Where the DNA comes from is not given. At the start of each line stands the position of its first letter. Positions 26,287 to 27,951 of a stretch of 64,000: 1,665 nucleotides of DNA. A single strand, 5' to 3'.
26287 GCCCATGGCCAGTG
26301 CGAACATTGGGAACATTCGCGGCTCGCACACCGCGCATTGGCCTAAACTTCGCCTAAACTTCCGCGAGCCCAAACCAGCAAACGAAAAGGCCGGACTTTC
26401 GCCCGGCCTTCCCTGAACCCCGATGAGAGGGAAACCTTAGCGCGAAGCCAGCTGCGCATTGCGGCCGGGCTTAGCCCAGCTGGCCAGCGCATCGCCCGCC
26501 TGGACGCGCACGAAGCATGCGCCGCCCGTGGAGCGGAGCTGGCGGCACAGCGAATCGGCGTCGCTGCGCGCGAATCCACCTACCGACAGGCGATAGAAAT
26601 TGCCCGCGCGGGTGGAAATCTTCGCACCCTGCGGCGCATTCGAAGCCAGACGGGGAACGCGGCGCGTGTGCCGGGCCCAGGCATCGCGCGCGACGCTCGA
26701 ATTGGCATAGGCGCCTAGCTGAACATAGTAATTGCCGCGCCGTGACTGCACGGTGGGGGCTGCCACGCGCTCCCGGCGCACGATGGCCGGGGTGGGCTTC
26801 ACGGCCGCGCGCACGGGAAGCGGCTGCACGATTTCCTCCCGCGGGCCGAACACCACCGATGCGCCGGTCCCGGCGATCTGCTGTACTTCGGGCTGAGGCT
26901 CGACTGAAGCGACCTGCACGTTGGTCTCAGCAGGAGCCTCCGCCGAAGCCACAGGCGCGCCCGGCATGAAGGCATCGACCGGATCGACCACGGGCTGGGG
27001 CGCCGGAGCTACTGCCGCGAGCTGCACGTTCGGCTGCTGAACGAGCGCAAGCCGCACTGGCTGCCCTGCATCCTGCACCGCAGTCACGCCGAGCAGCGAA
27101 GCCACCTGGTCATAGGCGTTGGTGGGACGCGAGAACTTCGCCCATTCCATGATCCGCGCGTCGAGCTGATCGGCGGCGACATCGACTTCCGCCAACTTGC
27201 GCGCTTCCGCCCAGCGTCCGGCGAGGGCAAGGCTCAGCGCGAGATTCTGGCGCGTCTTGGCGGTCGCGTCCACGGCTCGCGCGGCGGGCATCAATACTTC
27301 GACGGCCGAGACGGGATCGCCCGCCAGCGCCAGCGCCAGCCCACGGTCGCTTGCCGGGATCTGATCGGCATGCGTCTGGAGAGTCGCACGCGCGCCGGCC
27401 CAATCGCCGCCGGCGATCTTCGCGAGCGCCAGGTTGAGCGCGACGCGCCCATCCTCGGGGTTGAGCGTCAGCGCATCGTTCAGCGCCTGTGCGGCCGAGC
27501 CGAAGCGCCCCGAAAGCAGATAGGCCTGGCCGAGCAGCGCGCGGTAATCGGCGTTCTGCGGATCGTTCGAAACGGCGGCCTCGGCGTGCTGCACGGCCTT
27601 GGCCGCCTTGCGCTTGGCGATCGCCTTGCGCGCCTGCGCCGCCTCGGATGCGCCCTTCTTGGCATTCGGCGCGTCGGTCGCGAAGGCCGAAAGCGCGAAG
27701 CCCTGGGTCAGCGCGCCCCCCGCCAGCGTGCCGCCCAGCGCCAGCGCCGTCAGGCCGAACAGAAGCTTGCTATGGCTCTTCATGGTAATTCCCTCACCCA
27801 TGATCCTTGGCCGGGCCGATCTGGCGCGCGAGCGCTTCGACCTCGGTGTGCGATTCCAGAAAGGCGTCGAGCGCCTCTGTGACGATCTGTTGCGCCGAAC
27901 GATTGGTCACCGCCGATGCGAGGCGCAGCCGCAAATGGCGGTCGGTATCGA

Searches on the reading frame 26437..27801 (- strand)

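Call 3: search_protein_families(library=pfam, proteins=[window:26437-27801:-], max_evalue=0.01)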
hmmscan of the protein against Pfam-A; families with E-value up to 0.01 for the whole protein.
window:26437-27801:- (454 aa): 15 families
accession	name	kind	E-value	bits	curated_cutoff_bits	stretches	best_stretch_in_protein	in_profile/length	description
PF14559.12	TPR_19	-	5.9e-12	46.2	25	2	95-156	2-63/68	Tetratricopeptide repeat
PF05036.18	SPOR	-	9e-12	45.6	21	1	356-432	3-75/76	SPOR domain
PF13432.12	TPR_16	-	2.9e-09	37.6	32.7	2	55-116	2-63/65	Tetratricopeptide repeat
PF07719.23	TPR_2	-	2e-07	31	27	1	86-117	3-34/34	Tetratricopeptide repeat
PF12895.13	ANAPC3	-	7.7e-07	29.7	27.2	1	65-143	4-81/82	Anaphase-promoting complex, cyclosome, subunit 3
PF13428.12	TPR_14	-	1.6e-06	28.7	23.5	1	87-125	4-42/44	Tetratricopeptide repeat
PF07721.20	TPR_4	-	1.7e-06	28.5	27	0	119-142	2-25/26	Tetratricopeptide repeat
PF13431.12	TPR_17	-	9.5e-06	25.9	24.4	0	74-103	3-32/34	Tetratricopeptide repeat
PF13424.12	TPR_12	-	3.4e-05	24.4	30.1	1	66-113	26-74/77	Tetratricopeptide repeat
PF23914.1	TPR_CcmH_CycH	-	4.3e-05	23.9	42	1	59-153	59-156/158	Cytochrome c-type biogenesis protein H TPR domain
PF13181.12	TPR_8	-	0.00026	21.4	25.7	1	85-117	2-34/34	Tetratricopeptide repeat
PF00515.34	TPR_1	-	0.00027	21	27.8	1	88-117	5-34/34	Tetratricopeptide repeat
PF13371.12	TPR_9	-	0.0033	17.8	35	1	60-121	5-66/73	Tetratricopeptide repeat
PF13414.12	TPR_11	-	0.0068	16.5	26.8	0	91-127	1-37/42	TPR repeat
PF14561.12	TPR_20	-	0.0078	17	25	0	64-111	2-49/90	Tetratricopeptide repeat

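Call 50: search_protein_families(library=ncbifam, proteins=[window:26437-27801:-], max_evalue=0.001)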
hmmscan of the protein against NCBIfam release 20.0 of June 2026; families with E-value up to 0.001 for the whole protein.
window:26437-27801:- (454 aa): 7 families
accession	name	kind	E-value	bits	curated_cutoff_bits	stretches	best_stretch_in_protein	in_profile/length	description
TIGR02917.1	PEP_TPR_lipo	equivalog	1.2e-10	40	312.2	1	62-143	815-896/899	XrtA/PEP-CTERM system TPR-repeat protein PrsT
NF040959.1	MamA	equivalog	3.1e-08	33.3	200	1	57-140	112-195/204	magnetosome protein MamA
NF033920.0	C39_PA2778_fam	equivalog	7.3e-06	25.6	150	1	35-143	140-249/255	PA2778 family cysteine peptidase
TIGR02521.1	type_IV_pilW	equivalog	1.2e-05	25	154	1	65-157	114-208/234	type IV pilus biogenesis/stability protein PilW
TIGR03939.1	PGA_TPR_OMP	equivalog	4.7e-05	21.8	366.65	1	42-153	387-498/800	poly-beta-1,6 N-acetyl-D-glucosamine export porin PgaA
TIGR00540.1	TPR_hemY_coli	hypoth_equivalog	0.00016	20.6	142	1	61-125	303-364/385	heme biosynthesis-associated TPR protein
NF052400.1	M48_BAM_BepA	equivalog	0.00038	19.4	570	1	46-203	303-448/483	beta-barrel assembly-enhancing protease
